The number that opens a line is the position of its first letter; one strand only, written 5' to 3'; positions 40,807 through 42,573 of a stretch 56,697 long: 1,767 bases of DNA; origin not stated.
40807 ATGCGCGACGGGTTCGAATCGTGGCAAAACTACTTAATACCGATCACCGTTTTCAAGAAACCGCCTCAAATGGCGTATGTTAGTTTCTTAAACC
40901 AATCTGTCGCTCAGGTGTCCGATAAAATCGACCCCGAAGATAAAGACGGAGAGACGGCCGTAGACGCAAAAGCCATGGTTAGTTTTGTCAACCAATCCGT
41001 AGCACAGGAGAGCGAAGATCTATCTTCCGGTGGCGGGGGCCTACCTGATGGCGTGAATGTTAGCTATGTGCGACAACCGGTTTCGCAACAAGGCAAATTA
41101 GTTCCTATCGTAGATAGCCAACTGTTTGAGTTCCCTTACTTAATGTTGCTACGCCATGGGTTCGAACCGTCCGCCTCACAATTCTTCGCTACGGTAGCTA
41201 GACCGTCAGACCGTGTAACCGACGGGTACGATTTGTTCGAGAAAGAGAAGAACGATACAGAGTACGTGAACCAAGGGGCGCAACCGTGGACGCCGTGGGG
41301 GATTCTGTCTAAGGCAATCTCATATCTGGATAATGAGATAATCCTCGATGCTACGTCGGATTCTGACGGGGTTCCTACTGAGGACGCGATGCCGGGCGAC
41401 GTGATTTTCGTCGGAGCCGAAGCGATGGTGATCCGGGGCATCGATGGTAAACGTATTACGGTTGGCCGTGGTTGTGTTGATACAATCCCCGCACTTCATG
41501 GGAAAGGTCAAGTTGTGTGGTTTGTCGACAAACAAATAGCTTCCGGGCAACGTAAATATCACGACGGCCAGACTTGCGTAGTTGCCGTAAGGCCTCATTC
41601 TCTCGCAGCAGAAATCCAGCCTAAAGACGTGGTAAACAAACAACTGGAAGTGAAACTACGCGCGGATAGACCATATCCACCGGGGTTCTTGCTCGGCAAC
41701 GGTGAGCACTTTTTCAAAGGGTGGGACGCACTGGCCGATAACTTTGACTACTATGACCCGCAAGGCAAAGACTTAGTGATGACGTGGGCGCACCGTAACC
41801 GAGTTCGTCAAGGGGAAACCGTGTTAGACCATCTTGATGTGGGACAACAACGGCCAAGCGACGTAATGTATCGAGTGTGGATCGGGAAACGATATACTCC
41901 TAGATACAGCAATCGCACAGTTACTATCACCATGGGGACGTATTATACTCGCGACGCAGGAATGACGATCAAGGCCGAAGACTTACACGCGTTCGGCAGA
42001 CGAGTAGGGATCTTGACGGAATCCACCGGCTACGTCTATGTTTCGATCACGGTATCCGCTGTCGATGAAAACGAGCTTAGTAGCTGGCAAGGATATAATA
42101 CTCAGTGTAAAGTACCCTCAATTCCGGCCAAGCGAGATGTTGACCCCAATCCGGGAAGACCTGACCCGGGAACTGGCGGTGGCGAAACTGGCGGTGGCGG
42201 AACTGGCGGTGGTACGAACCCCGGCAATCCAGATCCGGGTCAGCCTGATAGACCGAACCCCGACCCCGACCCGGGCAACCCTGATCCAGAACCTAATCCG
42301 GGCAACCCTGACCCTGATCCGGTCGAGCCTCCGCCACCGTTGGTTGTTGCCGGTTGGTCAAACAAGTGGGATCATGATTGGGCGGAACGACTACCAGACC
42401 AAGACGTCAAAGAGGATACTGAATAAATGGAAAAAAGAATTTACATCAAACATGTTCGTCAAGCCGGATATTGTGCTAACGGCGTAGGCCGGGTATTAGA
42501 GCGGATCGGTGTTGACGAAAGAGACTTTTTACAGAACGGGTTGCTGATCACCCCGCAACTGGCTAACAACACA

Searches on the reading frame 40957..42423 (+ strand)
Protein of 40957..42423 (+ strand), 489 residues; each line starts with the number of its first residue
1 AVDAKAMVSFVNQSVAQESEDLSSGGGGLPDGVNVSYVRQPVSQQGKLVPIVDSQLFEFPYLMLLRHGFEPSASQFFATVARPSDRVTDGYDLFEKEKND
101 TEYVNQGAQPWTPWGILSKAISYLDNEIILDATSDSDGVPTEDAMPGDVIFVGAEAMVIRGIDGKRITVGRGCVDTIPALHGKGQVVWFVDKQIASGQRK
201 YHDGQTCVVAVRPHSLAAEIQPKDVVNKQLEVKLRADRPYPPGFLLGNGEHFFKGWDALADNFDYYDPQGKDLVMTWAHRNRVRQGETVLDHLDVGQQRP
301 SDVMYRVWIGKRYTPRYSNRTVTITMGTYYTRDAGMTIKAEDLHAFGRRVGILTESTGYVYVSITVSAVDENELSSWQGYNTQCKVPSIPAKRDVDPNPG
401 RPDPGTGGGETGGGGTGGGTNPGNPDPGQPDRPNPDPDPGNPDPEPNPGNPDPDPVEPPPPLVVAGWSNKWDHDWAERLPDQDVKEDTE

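Call 81: search_dna_similar(query=window:40957-42423:+, collection=phages, mode=protein, max_rows=12, rows=spread, max_evalue=0.001)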
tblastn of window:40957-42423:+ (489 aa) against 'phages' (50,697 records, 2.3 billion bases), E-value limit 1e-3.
Records with a match: 569; places in all: 719; records where one place covers at least 80% of the query: 30.
Best place of each record, by identity: >=99% 23; 95-99% 5; 60-80% 2; <60% 539.
By first word of the organism name: Pseudomonas 277; Salmonella 92; Vibrio 59; Proteus 21; Stenotrophomonas 17; Xanthomonas 12; Escherichia 11; Providencia 10; Bordetella 9; Sphingomonas 8; and 21 more.
By host as written in the record: Pseudomonas aeruginosa 107; - 63; Pseudomonas aeruginosa PA14 43; Salmonella enterica subsp. enterica serovar Typhimurium 26; Pseudomonas aeruginosa PAO1 25; Vibrio parahaemolyticus 19; Salmonella enterica 16; Proteus mirabilis 15; and 137 more.
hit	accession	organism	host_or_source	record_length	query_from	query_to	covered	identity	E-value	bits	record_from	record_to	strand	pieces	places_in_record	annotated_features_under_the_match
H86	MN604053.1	Escherichia phage E21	enterotoxigenic Escherichia coli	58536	1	489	86%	100.0%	0e+0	842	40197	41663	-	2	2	putative tail assembly protein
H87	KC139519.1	Salmonella phage FSL SP-030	Salmonella enterica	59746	34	390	73%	37.4%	2e-72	255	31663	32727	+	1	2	hypothetical protein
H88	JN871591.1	Salmonella phage SPN19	Salmonella sp.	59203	34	390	73%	36.9%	1e-71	253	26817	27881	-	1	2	hypothetical protein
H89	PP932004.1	Stenotrophomonas phage vB_SmaS_QH3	Stenotrophomonas maltophilia 3738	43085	50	321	56%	27.2%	5e-10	68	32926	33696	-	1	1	virion structural protein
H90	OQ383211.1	Pseudomonas phage UF_RH6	Pseudomonas aeruginosa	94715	90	311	45%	27.4%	1e-11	73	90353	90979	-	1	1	hypothetical protein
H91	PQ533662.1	Pseudomonas phage Presto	Pseudomonas aeruginosa PA14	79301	73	323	51%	23.4%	2e-12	76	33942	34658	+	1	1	hypothetical protein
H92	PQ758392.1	Pseudomonas phage PA38/1329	Pseudomonas aeruginosa 147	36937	73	321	51%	23.2%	9e-13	77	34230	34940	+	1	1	hypothetical protein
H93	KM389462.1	Pseudomonas phage JBD23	-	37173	73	321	51%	23.2%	3e-12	76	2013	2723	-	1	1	record has no annotation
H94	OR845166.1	Escherichia phage EC22.5-2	Escherichia coli ATCC 25922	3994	38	253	44%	24.7%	1e-10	70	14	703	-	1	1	record has no annotation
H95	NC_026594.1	Pseudomonas phage vB_PaeS_PAO1_Ab18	Pseudomonas aeruginosa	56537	57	292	48%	22.4%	9e-10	67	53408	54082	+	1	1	ORF71: tail protein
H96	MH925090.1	Vibrio phage ValLY_3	Vibrio alginolyticus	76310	145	289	30%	29.8%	1e-9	67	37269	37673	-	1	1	hypothetical protein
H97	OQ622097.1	Vibrio phage 13KS502A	Vibrio campbellii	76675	150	289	29%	29.5%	8e-9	64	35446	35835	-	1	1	putative tail protein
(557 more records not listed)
